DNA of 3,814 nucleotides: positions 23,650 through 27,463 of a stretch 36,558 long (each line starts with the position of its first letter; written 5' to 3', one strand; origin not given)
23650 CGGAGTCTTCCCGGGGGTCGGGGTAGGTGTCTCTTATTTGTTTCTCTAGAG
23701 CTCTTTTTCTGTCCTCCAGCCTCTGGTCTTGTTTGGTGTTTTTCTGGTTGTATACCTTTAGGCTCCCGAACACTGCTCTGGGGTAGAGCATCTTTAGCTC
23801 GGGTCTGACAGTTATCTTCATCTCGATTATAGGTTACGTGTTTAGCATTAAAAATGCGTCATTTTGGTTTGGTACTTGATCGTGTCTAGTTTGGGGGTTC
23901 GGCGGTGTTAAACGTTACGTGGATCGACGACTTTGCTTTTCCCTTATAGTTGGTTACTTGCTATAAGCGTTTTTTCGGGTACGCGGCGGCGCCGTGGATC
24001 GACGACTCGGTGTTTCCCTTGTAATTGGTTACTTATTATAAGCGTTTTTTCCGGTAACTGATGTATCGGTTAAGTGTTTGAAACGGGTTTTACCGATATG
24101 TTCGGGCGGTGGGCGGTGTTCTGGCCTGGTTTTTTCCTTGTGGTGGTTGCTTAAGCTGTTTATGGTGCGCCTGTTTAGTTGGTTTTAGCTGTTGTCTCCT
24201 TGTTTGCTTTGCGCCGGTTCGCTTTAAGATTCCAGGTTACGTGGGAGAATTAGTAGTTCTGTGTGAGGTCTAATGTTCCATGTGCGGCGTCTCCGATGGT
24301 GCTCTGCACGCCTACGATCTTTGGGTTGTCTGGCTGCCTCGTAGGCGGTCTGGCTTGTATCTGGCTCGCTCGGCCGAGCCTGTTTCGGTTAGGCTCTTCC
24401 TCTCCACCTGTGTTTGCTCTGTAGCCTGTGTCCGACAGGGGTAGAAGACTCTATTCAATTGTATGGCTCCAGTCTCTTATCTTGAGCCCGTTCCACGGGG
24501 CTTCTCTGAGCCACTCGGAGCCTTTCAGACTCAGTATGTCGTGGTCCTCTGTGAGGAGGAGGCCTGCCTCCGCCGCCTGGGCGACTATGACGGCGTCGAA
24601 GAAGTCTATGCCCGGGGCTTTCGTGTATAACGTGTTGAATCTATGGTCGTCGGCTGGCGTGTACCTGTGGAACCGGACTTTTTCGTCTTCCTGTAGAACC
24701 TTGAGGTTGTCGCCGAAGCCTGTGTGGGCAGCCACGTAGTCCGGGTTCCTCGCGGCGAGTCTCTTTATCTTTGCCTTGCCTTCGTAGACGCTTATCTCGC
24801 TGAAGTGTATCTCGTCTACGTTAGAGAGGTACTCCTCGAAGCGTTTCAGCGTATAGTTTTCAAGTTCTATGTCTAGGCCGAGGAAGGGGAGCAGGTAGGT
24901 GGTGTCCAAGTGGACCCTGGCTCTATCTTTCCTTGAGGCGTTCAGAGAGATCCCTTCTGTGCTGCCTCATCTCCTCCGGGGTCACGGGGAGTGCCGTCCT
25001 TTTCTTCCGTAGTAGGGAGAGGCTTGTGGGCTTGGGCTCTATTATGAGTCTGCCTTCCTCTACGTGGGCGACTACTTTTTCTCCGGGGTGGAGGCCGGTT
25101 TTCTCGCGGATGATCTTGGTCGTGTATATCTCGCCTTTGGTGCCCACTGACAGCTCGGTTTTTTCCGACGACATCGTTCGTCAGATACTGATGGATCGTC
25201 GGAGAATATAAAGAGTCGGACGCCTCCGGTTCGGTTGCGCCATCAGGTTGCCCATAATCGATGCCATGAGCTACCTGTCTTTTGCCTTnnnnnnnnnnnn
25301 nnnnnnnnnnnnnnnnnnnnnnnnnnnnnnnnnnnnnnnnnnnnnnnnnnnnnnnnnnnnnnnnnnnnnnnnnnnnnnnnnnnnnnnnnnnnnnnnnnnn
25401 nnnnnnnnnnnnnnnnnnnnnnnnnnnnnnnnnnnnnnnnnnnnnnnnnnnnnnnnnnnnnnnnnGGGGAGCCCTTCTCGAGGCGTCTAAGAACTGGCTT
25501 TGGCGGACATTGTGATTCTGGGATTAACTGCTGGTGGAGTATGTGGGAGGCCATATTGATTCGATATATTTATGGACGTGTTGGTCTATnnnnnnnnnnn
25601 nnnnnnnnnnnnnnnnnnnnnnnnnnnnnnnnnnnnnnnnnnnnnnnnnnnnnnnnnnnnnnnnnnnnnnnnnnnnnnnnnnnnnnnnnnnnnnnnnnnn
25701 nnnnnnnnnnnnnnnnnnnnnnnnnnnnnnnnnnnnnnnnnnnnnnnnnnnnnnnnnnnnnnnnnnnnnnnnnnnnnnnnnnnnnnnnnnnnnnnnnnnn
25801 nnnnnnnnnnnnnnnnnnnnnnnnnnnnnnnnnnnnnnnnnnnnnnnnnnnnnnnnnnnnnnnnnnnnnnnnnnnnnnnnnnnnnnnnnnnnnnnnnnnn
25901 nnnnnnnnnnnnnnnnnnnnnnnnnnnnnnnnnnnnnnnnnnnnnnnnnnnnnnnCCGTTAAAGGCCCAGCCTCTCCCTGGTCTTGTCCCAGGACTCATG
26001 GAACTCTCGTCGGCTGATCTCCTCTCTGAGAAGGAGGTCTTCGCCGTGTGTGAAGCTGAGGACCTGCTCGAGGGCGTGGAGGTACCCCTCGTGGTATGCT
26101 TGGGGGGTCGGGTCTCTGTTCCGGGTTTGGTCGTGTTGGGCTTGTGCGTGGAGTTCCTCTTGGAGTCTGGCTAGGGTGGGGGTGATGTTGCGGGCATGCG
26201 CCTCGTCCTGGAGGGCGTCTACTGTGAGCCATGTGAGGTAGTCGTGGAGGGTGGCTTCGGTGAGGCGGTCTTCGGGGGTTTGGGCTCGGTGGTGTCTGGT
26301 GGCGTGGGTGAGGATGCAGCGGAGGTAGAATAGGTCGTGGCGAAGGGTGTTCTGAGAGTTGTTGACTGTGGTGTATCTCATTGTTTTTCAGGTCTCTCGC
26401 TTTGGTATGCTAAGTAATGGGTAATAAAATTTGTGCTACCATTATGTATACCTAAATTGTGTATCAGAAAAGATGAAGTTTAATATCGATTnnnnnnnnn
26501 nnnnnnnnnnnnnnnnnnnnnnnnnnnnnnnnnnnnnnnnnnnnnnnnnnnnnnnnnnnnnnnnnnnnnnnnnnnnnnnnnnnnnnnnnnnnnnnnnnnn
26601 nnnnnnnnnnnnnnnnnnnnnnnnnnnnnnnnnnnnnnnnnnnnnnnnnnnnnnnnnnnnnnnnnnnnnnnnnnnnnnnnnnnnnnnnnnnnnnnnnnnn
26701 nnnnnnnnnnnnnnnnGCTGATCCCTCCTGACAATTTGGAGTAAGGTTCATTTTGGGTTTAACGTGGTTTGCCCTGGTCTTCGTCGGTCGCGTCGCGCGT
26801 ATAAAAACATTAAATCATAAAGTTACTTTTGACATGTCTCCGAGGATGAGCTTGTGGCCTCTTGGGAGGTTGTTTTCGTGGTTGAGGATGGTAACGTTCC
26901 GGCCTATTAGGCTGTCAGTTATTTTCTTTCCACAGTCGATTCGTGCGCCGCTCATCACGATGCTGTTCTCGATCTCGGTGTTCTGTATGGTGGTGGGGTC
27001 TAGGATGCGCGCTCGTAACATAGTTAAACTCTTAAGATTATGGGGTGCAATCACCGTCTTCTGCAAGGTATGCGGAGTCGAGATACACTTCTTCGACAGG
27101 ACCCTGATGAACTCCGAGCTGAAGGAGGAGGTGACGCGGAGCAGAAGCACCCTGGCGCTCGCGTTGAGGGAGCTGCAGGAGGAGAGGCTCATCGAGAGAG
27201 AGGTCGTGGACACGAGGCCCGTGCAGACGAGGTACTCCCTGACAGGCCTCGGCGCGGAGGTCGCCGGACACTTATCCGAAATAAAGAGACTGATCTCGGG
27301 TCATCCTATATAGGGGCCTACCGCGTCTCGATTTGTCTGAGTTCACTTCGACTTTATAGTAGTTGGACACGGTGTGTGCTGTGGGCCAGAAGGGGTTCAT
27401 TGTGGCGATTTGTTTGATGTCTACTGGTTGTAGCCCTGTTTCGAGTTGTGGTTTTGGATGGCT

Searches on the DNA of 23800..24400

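Call 32: search_rna_families(source=window, start=23800, end=24400, threshold=evalue, max_evalue=10)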
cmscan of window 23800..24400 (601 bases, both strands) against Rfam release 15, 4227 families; matches with E-value up to 10: 1.
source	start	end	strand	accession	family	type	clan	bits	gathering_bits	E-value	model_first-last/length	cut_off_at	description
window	23965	24017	+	RF04025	mir-7964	Gene; miRNA;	-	14.5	80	7.7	1-51/51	no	mir-7964 microRNA precursor family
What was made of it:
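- On Known RNA families (Rfam 15): The only hit at E up to 10 around module A is a chance miRNA match at E = 7.7 (call 32).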

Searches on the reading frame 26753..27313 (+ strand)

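Call 13: search_protein_families(library=pfam, proteins=[window:26753-27313:+], max_evalue=0.01)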
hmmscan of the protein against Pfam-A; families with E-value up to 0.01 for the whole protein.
window:26753-27313:+ (186 aa): 2 families
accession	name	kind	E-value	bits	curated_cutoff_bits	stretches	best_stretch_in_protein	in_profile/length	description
PF01638.23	HxlR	-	1.6e-10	41.1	20.8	1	114-181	15-83/91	HxlR-like helix-turn-helix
PF25213.1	HVO_A0261_N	-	4.2e-06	27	35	1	117-177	24-77/86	HVO_A0261 N-terminal domain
